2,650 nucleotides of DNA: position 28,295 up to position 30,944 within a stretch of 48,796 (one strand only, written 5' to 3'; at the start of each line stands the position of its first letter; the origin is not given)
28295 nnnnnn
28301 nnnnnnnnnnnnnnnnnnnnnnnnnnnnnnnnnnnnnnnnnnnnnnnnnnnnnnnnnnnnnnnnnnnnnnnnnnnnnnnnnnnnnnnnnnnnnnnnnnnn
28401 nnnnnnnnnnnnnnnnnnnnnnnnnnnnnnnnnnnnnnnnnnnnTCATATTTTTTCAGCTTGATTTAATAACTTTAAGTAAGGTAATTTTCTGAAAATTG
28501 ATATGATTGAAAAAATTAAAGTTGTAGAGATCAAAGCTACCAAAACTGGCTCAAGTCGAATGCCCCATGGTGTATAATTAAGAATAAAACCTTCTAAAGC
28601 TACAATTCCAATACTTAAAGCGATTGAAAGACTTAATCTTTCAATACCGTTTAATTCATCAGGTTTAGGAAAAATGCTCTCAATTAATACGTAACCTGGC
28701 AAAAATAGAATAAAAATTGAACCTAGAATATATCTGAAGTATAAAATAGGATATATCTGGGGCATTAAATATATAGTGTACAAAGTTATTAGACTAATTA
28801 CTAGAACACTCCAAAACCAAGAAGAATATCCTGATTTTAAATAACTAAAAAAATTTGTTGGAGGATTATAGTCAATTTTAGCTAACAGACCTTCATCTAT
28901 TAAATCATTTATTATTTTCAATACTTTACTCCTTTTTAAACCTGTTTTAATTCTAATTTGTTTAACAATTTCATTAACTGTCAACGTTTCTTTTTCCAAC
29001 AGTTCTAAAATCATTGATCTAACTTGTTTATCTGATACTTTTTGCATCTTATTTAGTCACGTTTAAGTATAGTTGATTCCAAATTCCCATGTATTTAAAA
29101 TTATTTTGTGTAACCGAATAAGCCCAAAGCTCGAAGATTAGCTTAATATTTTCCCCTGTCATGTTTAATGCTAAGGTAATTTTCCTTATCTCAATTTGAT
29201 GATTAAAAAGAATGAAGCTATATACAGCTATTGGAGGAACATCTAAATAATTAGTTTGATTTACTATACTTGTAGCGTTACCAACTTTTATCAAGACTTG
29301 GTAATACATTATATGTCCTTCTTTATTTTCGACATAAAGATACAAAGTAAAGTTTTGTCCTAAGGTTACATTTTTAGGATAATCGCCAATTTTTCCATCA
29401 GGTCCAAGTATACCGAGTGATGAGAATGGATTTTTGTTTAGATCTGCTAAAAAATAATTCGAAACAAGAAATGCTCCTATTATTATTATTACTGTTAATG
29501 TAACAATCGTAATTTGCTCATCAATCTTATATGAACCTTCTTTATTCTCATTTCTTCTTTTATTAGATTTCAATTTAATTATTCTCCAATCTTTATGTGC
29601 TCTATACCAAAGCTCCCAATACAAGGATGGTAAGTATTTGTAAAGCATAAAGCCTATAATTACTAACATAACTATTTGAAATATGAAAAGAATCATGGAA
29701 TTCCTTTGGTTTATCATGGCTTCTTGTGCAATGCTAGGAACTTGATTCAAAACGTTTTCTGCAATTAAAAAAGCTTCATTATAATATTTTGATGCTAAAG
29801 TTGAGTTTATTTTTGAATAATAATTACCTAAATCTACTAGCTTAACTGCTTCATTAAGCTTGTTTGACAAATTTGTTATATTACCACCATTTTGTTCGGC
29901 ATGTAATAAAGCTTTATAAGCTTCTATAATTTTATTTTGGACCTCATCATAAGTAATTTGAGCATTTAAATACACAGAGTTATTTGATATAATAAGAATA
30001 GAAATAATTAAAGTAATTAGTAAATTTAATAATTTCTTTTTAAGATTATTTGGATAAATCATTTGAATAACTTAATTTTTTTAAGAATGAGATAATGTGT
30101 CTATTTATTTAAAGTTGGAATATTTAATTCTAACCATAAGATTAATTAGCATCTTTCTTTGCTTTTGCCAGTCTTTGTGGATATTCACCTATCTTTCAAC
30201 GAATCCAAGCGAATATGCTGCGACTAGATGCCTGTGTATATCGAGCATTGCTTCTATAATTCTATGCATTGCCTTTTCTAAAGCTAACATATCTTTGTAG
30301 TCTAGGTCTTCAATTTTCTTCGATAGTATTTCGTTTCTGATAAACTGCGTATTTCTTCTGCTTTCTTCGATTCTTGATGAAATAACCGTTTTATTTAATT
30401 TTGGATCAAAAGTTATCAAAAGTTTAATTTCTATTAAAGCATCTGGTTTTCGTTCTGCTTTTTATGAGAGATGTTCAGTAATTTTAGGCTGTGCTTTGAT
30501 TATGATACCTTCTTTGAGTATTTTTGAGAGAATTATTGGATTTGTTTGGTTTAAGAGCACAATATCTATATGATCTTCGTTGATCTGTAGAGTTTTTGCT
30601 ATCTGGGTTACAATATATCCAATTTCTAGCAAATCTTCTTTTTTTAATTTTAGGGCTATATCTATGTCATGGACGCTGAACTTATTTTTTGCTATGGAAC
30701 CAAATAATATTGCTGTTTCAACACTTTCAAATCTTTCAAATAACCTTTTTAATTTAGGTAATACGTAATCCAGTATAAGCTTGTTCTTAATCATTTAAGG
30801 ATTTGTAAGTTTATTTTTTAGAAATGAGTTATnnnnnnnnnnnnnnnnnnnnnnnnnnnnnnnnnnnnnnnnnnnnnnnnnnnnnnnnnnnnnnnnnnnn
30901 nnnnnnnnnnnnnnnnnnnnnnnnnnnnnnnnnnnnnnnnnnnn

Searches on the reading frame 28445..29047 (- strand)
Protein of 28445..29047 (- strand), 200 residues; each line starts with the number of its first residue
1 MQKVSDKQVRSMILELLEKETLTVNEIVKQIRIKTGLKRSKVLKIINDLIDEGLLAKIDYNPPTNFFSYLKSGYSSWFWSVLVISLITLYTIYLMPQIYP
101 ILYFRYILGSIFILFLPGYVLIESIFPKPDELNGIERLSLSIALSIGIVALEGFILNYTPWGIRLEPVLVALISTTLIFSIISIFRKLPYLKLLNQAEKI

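Call 57: search_protein_families(library=pfam, proteins=[window:28445-29047:-], max_evalue=0.001)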
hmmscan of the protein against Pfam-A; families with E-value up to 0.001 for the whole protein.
window:28445-29047:- (200 aa): 1 family
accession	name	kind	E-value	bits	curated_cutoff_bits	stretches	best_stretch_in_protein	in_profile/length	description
PF07760.16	DUF1616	-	5.3e-26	91.9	31.6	1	83-187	3-117/307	Protein of unknown function (DUF1616)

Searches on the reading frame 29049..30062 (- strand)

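Call 57: search_protein_families(library=pfam, proteins=[window:29049-30062:-], max_evalue=0.001)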
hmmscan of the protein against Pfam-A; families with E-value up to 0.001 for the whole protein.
window:29049-30062:- (337 aa): 1 family
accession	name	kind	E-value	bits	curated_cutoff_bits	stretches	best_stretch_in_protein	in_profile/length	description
PF07760.16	DUF1616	-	6.9e-13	48.9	31.6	1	166-319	136-291/307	Protein of unknown function (DUF1616)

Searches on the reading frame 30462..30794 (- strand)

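Call 57: search_protein_families(library=pfam, proteins=[window:30462-30794:-], max_evalue=0.001)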
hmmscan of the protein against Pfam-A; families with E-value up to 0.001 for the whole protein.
window:30462-30794:- (110 aa): 2 families
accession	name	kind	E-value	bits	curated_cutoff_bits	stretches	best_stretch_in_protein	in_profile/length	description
PF18765.7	Polbeta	-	4.2e-15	56.1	26.9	1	14-101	2-89/93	Polymerase beta, Nucleotidyltransferase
PF01909.29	NTP_transf_2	-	1e-05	26.3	21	1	14-98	3-92/93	Nucleotidyltransferase domain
